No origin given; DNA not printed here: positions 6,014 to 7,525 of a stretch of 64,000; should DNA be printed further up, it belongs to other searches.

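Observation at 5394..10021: CDP-3,6-dideoxyhexose-type sugar operon (rfbF, UXS-like SDR, NDP-sugar dehydrogenase, E1/rfbH) in an actinobacteria-like context, with non-canonical partner enzymes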

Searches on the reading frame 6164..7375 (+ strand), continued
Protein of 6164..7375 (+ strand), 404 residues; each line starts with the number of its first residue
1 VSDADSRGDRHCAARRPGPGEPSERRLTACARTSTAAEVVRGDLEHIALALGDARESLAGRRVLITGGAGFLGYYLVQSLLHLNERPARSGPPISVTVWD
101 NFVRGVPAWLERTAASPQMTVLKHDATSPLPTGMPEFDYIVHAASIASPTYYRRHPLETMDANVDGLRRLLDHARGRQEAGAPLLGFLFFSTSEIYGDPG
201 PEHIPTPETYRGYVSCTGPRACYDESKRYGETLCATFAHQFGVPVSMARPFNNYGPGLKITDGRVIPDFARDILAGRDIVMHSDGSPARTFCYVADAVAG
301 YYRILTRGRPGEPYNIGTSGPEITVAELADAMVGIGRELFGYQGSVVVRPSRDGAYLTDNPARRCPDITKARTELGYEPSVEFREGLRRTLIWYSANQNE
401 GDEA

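Call 61: find_encoding_contigs(protein=P0004, flank=10000, max_places=3)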
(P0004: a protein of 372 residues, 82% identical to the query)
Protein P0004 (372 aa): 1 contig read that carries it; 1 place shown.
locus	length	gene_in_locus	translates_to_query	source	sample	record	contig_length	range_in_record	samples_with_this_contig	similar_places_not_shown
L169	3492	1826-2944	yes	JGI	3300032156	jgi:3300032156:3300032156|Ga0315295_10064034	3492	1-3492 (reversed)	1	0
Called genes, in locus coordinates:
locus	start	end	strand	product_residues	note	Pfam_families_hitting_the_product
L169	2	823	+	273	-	?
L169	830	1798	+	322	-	PF00535:Glycos_transf_2, PF13641:Glyco_tranf_2_3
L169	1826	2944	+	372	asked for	PF01073:3Beta_HSD, PF01370:Epimerase, PF02719:Polysacc_synt_2 (faint), PF07993:NAD_binding_4 (faint), PF16363:GDP_Man_Dehyd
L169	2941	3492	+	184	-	?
